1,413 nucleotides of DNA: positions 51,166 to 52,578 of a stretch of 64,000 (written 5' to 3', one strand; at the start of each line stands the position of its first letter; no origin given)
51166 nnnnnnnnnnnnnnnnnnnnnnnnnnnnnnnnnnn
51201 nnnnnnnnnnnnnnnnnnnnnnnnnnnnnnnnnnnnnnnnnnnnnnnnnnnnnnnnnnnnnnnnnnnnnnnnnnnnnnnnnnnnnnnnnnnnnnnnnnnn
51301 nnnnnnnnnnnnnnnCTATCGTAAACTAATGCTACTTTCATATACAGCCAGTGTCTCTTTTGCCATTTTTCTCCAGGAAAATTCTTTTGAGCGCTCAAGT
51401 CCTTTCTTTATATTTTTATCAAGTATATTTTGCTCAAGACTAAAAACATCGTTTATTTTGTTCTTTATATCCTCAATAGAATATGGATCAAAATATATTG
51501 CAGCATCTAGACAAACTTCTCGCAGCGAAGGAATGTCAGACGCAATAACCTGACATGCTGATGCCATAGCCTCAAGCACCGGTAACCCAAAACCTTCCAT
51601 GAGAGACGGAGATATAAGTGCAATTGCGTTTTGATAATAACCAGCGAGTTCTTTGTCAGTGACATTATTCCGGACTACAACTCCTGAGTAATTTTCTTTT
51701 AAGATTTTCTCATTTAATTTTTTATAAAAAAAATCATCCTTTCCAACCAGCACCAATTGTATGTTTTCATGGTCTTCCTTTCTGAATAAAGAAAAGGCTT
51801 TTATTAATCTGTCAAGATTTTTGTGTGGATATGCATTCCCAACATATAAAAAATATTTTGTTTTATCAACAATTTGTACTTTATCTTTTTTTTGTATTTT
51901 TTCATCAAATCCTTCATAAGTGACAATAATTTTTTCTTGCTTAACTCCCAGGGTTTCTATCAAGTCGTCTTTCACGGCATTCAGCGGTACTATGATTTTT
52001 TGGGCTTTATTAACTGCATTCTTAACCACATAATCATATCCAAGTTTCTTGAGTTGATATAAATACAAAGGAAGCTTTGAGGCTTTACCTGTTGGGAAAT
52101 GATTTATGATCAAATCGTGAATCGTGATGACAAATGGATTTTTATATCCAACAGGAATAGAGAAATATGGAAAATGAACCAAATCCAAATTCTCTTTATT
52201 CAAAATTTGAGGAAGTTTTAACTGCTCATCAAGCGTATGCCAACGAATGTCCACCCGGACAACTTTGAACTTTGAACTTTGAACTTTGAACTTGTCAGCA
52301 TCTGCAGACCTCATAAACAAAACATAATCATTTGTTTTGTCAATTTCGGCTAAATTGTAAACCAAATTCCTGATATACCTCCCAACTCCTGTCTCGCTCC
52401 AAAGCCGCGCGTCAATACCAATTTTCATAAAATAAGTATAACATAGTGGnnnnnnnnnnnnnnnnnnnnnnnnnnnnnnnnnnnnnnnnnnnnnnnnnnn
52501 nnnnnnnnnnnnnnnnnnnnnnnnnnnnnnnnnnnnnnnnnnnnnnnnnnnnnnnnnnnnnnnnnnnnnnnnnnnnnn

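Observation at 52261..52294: Heptanucleotide microsatellite (AACTTTG)x4 inside a GT4 glycosyltransferase ORF: potential slipped-strand phase-variation switch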

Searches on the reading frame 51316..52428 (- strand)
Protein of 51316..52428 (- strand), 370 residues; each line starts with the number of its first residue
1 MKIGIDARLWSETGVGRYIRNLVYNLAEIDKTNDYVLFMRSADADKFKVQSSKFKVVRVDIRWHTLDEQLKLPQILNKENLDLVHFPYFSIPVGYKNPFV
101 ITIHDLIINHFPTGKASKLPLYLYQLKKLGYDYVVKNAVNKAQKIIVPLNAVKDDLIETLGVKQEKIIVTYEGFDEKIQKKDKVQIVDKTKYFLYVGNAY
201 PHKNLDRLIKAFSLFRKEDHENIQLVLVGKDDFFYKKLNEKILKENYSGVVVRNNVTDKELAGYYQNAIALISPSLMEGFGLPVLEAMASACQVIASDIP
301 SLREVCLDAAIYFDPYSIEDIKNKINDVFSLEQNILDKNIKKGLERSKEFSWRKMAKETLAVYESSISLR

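Call 5: search_protein_families(library=pfam, proteins=[window:51316-52428:-])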
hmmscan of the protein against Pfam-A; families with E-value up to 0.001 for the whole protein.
window:51316-52428:- (370 aa): 5 families
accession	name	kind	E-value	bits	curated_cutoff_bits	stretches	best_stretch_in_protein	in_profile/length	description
PF00534.26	Glycos_transf_1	-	5.6e-32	111.1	26.4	1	179-340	4-165/172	Glycosyl transferases group 1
PF13692.12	Glyco_trans_1_4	-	1.4e-23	84.2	27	1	191-328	2-139/142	Glycosyl transferases group 1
PF13439.12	Glyco_transf_4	-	1.1e-13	52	28.5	1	14-175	3-167/170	Glycosyltransferase Family 4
PF20706.3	GT4-conflict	-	5.5e-08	32.6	26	1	164-295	171-309/385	Family 4 Glycosyltransferase in conflict systems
PF13579.12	Glyco_trans_4_4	-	6.2e-06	27.1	29.7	1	13-170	1-155/158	Glycosyl transferase 4-like domain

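Call 10: find_homologous_proteins(query=window:51319-52428:-)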
Query window:51319-52428:- (370 aa): 6237 proteins with E <= 0.001 among 8000 candidates; the best 120 are listed.
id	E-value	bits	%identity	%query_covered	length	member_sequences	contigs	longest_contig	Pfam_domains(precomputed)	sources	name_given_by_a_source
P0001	2.1e-240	815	100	100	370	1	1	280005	PF00534.27,PF13579.13,PF13439.13,PF20706.4,PF13692.13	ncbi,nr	ncbi:MAG TPA: glycosyltransferase family 1 protein [Candidatus Limnocylindrales bacterium]|nr:glycos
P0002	1.5e-189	648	77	99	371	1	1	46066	PF00534.27,PF13439.13,PF20706.4,PF13692.13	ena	-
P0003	3.1e-180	617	74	100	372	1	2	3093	PF00534.27,PF13439.13,PF20706.4,PF13692.13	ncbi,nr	ncbi:MAG: glycosyltransferase family 4 protein [Bacteroidota bacterium]|nr:glycosyltransferase famil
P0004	1.3e-179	615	74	100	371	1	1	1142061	PF00534.27,PF13579.13,PF13439.13,PF20706.4,PF13692.13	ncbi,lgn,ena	-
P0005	1.0e-175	602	72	99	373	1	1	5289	PF00534.27,PF13439.13,PF13692.13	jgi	-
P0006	1.0e-174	599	72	100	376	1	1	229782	PF00534.27,PF13439.13,PF20706.4,PF13692.13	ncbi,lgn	-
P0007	2.3e-174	598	72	100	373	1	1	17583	PF00534.27,PF13439.13,PF20706.4,PF13692.13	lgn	-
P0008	4.2e-172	590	71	99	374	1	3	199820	PF00534.27,PF13579.13,PF13439.13,PF20706.4,PF13692.13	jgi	jgi:glycosyltransferase involved in cell wall biosynthesis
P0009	5.8e-172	590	71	100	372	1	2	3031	PF00534.27,PF13439.13,PF20706.4,PF13692.13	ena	-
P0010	1.2e-171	589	72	100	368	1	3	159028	PF00534.27,PF13439.13,PF20706.4,PF13692.13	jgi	jgi:glycosyltransferase involved in cell wall biosynthesis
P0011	5.4e-171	587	71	98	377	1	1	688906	PF00534.27,PF13439.13,PF13692.13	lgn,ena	-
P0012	4.2e-170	584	72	100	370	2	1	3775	PF00534.27,PF13439.13,PF20706.4,PF13692.13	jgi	jgi:glycosyltransferase involved in cell wall biosynthesis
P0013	2.4e-169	581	70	99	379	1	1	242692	PF00534.27,PF13439.13,PF20706.4,PF13692.13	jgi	jgi:glycosyltransferase involved in cell wall biosynthesis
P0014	2.9e-169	581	69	100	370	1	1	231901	PF00534.27,PF13439.13,PF20706.4,PF13692.13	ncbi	-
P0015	9.0e-168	576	69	99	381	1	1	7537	PF00534.27,PF13439.13,PF20706.4,PF13692.13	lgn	-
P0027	9.2e-143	494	61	99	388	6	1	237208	PF00534.27,PF13439.13,PF20706.4,PF13692.13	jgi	jgi:glycosyltransferase involved in cell wall biosynthesis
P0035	9.3e-139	481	59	99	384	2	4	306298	PF00534.27,PF13439.13,PF13692.13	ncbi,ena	-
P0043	3.6e-136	472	59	100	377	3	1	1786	PF00534.27,PF13439.13,PF20706.4,PF13692.13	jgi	-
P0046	9.8e-136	471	58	99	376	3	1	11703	PF00534.27,PF13439.13,PF20706.4,PF13692.13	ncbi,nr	ncbi:MAG: glycosyltransferase family 4 protein [Candidatus Levybacteria bacterium]|nr:glycosyltransf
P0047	1.3e-135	470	58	100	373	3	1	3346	PF00534.27,PF13579.13,PF13439.13,PF13692.13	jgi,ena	-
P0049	2.7e-135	469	59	100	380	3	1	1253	PF00534.27,PF13439.13,PF13692.13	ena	-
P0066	3.6e-133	462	57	100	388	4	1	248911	PF00534.27,PF13439.13,PF13692.13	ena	-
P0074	3.4e-132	459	57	100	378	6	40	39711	PF00534.27,PF13439.13,PF20706.4,PF13692.13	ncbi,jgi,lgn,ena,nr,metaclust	ncbi:MAG: Glycosyl transferase group 1 [Candidatus Levybacteria bacterium GW2011_GWA2_37_36]|nr:MAG:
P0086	4.0e-131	456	59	100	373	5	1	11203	PF00534.27,PF13439.13,PF13692.13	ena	-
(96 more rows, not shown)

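Call 11: find_encoding_contigs(protein=window:51319-52428:-, flank=10000, max_places=10)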
Protein window:51319-52428:- (370 aa): no gene with exactly this product is on record in the collection.

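Call 14: find_related_loci(query=A1, collection=genome_contigs, flank=4000)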
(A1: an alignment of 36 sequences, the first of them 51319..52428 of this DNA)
Query A1 (370 aa) in genome_contigs; peptide patterns used: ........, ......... (x = any residue, [..] = any of these).
600 stretches matched a pattern (row limit reached: there are more); 597 encode a relative of the query (tblastn E <= 1e-3); the best 80 are kept; 80 distinct loci.
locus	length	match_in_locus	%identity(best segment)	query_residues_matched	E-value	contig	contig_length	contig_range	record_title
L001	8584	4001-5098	69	1-365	1e-167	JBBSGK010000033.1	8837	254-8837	MAG: Candidatus Levyibacteriota bacterium isolate LS2_sbin.37 LS2_sbin.37_K_555660_L_8837_cov_10.5707, whole genome shot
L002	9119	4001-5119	62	1-370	4e-154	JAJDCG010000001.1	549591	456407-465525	MAG: Candidatus Levyibacteriota bacterium isolate OFTM197 OFTM197_0, whole genome shotgun sequence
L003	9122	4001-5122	57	2-369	3e-145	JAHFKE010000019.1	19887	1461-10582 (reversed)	MAG: Candidatus Levyibacteriota bacterium isolate nzgw402 NODE_1648_length_19888_cov_4.151920, whole genome shotgun sequ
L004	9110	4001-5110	57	1-369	2e-143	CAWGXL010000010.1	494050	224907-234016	MAG: uncultured bacterium isolate MFD09206.bin.2.20 genome assembly, contig: contig_853, whole genome shotgun sequence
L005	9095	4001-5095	55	1-364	1e-138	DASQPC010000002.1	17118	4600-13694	MAG TPA_asm: Candidatus Methylomirabilota bacterium isolate SMAG_U10819 k141_221873, whole genome shotgun sequence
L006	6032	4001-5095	58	1-363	4e-138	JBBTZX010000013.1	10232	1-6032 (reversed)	MAG: Patescibacteria group bacterium isolate H14-bin027_1 H14_bin027_1_000000000013, whole genome shotgun sequence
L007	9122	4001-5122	55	1-369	5e-137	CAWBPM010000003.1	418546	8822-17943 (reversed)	MAG: Candidatus Levybacteria bacterium isolate MFD01476.bin.1.72 genome assembly, contig: contig_44256, whole genome sho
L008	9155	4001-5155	56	1-364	1e-134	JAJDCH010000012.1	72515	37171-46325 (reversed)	MAG: Candidatus Levyibacteriota bacterium isolate OFTM270 OFTM270_11, whole genome shotgun sequence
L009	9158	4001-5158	54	1-370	5e-133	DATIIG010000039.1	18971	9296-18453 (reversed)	MAG TPA_asm: Candidatus Saccharimonadales bacterium isolate SMAG_U15658 k141_130762, whole genome shotgun sequence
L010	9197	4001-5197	53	1-368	1e-131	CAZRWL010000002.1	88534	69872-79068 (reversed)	MAG TPA_asm: uncultured Gammaproteobacteria bacterium isolate SRP269290_co1_1073 genome assembly, contig: NODE_228_lengt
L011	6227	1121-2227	54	1-370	2e-130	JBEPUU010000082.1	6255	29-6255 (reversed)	MAG: bacterium isolate 22E.metabat2_refined.014_sub NODE_12849_length_6255_cov_5.313548, whole genome shotgun sequence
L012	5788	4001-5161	54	1-366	1e-129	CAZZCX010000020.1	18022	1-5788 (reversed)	MAG TPA_asm: uncultured Gammaproteobacteria bacterium isolate SRP173033_co1_414 genome assembly, contig: NODE_5772_lengt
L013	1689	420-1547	54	1-368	3e-139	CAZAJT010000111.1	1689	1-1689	MAG TPA_asm: uncultured Gammaproteobacteria bacterium isolate binchicken_co251_706 genome assembly, contig: NODE_106493_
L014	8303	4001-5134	58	1-368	1e-128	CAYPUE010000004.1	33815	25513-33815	MAG TPA_asm: uncultured Gammaproteobacteria bacterium isolate SRP269290_co2_354 genome assembly, contig: NODE_1102_lengt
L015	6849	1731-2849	53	1-370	1e-127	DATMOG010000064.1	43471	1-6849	MAG TPA_asm: Candidatus Sulfotelmatobacter sp. isolate SMAG_U12870 k141_1061246, whole genome shotgun sequence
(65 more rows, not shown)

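Call 32: list_cluster_members(proteins=[P0027, P0074, P0066, P0086, P0046, P0043, P0047, P0049, P0012, P0035])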
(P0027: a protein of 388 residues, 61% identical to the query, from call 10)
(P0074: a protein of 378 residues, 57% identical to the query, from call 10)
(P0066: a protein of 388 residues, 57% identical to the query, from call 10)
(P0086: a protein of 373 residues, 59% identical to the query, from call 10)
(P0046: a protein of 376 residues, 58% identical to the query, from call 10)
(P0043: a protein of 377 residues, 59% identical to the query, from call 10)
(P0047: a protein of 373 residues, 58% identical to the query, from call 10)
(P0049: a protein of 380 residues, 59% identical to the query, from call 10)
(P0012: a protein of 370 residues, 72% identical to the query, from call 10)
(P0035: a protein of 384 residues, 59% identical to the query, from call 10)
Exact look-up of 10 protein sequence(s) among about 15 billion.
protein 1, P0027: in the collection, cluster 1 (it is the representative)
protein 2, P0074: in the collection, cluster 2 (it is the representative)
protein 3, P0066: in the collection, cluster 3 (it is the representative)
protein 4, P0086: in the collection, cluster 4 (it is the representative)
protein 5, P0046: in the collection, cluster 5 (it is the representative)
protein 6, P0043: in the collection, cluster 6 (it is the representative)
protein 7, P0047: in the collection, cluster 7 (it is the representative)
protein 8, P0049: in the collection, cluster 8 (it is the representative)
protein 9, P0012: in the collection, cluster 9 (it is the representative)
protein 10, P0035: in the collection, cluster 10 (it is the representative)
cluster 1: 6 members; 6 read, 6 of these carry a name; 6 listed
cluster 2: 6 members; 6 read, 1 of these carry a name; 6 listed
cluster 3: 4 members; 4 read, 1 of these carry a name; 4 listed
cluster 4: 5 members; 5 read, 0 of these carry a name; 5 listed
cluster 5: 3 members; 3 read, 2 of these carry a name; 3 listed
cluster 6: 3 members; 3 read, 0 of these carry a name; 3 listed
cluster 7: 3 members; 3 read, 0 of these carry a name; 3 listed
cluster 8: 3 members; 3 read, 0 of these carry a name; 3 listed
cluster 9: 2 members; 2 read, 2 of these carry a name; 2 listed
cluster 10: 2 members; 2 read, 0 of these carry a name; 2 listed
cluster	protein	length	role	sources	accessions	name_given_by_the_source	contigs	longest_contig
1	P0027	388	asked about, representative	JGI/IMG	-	glycosyltransferase involved in cell wall biosynthesis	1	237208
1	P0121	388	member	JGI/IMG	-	glycosyltransferase involved in cell wall biosynthesis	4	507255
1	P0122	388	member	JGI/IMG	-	glycosyltransferase involved in cell wall biosynthesis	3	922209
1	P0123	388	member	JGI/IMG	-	glycosyltransferase involved in cell wall biosynthesis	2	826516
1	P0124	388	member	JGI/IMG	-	glycosyltransferase involved in cell wall biosynthesis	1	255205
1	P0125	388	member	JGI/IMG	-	glycosyltransferase involved in cell wall biosynthesis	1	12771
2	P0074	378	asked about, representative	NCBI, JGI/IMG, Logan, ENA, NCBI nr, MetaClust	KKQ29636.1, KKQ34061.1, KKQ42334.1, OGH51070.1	MAG: Glycosyl transferase group 1 [Candidatus Levybacteria bacterium GW2011_GWA2_37_36] | MAG: Glycosyl transferase group 1 [Candidatus Levybacteria bacterium GW2011_GWA1_37_16] | \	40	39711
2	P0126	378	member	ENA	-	-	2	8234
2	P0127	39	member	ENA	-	-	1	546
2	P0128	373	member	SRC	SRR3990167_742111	-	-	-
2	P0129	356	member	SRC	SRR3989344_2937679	-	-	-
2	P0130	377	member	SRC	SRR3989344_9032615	-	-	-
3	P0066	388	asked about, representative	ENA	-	-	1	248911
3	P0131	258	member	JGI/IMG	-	glycosyltransferase involved in cell wall biosynthesis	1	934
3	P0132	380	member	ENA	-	-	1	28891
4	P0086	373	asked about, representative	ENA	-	-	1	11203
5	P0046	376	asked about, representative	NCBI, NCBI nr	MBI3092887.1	MAG: glycosyltransferase family 4 protein [Candidatus Levybacteria bacterium] | glycosyltransferase family 4 protein [Candidatus Levybacteria bacterium]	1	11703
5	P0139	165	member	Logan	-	-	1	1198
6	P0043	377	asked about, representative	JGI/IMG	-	-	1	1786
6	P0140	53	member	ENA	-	-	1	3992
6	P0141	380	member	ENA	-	-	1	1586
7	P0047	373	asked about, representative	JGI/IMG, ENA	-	-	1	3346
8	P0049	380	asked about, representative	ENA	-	-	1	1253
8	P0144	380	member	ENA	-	-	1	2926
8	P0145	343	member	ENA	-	-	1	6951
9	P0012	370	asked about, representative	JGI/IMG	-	glycosyltransferase involved in cell wall biosynthesis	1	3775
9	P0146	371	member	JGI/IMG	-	glycosyltransferase involved in cell wall biosynthesis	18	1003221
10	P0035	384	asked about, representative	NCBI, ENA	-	-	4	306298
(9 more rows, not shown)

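Call 34: find_encoding_contigs(protein=P0145, flank=3000, max_places=4)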
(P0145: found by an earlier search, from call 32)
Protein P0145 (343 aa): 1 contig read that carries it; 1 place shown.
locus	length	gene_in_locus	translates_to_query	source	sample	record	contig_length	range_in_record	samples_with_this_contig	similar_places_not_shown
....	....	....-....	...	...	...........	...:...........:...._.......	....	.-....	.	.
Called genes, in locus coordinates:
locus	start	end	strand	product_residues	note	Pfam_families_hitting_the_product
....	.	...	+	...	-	?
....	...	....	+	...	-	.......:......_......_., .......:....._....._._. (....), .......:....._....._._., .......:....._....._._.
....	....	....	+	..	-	-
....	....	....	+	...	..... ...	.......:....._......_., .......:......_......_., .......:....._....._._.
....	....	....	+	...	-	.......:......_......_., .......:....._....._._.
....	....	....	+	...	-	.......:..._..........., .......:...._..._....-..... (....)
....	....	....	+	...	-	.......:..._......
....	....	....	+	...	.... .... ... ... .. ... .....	?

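Call 35: find_encoding_contigs(protein=P0144, flank=3000, max_places=4)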
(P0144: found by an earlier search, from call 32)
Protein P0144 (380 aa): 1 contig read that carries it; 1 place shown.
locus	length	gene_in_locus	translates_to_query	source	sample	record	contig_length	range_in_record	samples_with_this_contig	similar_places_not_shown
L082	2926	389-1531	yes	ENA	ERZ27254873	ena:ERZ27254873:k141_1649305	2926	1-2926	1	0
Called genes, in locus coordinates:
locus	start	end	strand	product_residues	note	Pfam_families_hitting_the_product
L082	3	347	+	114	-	?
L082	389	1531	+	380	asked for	PF13439:Glyco_transf_4, PF00534:Glycos_transf_1, PF13692:Glyco_trans_1_4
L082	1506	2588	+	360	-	PF00534:Glycos_transf_1, PF13692:Glyco_trans_1_4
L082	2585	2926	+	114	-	?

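Call 36: find_encoding_contigs(protein=P0049, flank=3000, max_places=4)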
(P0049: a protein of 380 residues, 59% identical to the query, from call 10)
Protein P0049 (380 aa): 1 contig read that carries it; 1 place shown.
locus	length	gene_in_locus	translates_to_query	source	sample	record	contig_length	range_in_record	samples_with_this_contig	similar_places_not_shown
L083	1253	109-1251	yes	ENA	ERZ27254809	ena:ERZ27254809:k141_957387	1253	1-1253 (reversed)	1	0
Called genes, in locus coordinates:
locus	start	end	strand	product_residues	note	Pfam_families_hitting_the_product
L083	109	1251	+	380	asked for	PF13439:Glyco_transf_4, PF00534:Glycos_transf_1, PF13692:Glyco_trans_1_4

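Call 40: find_encoding_contigs(protein=P0139, flank=3000, max_places=3)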
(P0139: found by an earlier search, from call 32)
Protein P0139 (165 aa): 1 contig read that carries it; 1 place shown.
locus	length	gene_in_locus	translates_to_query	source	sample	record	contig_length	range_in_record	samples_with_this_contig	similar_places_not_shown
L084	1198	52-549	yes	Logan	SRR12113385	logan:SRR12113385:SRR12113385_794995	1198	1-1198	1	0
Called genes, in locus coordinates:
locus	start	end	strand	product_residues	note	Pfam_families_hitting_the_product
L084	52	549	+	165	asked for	PF00534:Glycos_transf_1, PF13692:Glyco_trans_1_4, PF20706:GT4-conflict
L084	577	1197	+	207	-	?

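Call 41: find_encoding_contigs(protein=P0046, flank=5000, max_places=3)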
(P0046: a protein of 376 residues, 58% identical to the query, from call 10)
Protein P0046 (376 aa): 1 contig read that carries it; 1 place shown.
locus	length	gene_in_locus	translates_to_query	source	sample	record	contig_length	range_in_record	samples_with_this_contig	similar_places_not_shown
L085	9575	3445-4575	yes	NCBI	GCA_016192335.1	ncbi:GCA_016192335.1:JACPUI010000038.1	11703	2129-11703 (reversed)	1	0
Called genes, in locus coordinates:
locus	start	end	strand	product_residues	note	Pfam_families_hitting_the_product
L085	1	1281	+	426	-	PF13231:PMT_2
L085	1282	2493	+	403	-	PF13439:Glyco_transf_4, PF00534:Glycos_transf_1, PF13692:Glyco_trans_1_4, PF13524:Glyco_trans_1_2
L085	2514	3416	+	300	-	PF00535:Glycos_transf_2, PF10111:Glyco_tranf_2_2 (weak), PF13641:Glyco_tranf_2_3, PF13712:Glyco_tranf_2_5 (faint), PF13632:Glyco_trans_2_3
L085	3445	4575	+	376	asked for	PF13439:Glyco_transf_4, PF20706:GT4-conflict, PF00534:Glycos_transf_1, PF13692:Glyco_trans_1_4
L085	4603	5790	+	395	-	PF00534:Glycos_transf_1, PF13692:Glyco_trans_1_4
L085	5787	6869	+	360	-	PF00483:NTP_transferase, PF12804:NTP_transf_3 (weak), PF22640:ManC_GMP_beta-helix (weak)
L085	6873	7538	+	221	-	PF02397:Bac_transf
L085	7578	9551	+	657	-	PF13196:DUF4012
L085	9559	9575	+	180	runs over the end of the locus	PF11967:RecO_N, PF02565:RecO_C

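Call 42: find_encoding_contigs(protein=P0002, flank=10000, max_places=3)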
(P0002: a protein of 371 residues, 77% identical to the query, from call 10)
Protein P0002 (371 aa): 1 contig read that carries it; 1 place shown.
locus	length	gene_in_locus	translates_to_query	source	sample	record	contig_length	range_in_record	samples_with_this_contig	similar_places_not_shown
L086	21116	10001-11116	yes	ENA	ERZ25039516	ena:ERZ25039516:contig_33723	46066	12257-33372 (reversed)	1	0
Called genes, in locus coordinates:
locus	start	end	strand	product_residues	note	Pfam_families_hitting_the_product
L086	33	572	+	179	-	PF13439:Glyco_transf_4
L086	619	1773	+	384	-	PF13439:Glyco_transf_4 (weak), PF20706:GT4-conflict, PF00534:Glycos_transf_1, PF13692:Glyco_trans_1_4, PF13524:Glyco_trans_1_2 (weak)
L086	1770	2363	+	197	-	PF00132:Hexapep, PF14602:Hexapep_2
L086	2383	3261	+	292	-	PF00535:Glycos_transf_2, PF13641:Glyco_tranf_2_3, PF10111:Glyco_tranf_2_2 (weak), PF13632:Glyco_trans_2_3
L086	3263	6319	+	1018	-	PF04932:Wzy_C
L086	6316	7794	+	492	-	-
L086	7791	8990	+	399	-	PF13439:Glyco_transf_4, PF00534:Glycos_transf_1, PF13692:Glyco_trans_1_4, PF13524:Glyco_trans_1_2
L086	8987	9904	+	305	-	PF00535:Glycos_transf_2, PF10111:Glyco_tranf_2_2 (weak), PF13641:Glyco_tranf_2_3, PF13632:Glyco_trans_2_3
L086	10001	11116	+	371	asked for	PF13439:Glyco_transf_4, PF20706:GT4-conflict, PF00534:Glycos_transf_1, PF13692:Glyco_trans_1_4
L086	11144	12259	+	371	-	PF00534:Glycos_transf_1, PF13692:Glyco_trans_1_4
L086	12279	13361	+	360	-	PF00483:NTP_transferase, PF22640:ManC_GMP_beta-helix (weak)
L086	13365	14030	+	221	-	PF02397:Bac_transf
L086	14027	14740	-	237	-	-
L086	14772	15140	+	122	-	PF13340:DUF4096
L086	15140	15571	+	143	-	PF01609:DDE_Tnp_1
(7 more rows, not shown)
